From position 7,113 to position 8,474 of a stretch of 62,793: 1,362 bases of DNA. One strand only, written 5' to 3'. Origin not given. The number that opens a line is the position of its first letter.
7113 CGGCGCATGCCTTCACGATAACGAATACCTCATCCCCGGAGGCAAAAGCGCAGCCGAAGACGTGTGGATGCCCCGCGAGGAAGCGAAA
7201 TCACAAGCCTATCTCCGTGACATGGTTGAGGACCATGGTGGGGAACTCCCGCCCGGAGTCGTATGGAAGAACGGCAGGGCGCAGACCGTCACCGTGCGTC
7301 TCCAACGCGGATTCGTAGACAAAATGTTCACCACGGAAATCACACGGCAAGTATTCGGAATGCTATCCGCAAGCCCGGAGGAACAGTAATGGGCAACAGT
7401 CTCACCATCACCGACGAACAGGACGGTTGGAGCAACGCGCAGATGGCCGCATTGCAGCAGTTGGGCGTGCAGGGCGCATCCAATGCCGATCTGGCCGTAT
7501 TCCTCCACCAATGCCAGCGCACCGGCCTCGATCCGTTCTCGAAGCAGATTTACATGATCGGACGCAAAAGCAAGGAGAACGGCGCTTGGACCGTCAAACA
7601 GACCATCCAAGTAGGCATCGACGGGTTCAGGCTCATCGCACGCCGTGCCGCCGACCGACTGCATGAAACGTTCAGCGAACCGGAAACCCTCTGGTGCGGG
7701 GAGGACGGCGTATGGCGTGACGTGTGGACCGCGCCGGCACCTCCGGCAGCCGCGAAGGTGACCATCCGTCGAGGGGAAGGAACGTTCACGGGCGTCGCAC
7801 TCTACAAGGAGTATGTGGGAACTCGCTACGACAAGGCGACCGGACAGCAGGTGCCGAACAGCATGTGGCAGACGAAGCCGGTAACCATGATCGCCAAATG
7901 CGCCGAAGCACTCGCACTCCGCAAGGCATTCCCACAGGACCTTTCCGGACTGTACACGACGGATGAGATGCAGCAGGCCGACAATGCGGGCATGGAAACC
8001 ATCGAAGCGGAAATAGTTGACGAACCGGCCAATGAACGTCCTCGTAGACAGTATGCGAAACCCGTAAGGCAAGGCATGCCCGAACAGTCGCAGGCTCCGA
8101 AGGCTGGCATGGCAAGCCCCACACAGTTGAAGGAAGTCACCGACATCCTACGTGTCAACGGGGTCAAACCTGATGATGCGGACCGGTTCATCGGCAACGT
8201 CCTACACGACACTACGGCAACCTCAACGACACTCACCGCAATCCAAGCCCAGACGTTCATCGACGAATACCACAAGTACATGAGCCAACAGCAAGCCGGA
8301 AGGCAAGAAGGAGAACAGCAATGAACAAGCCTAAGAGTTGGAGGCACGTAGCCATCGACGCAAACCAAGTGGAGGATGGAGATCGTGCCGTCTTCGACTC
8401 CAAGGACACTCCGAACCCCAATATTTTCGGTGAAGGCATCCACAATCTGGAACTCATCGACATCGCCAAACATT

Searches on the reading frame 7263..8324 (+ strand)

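Call 31: search_protein_families(library=pfam, max_evalue=0.001, proteins=[window:7263-8324:+])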
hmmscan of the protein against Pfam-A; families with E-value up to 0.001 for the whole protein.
window:7263-8324:+ (353 aa): 1 family
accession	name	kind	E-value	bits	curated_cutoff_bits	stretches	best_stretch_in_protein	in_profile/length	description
PF03837.19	RecT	-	4.7e-26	92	24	1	56-246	3-197/198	RecT family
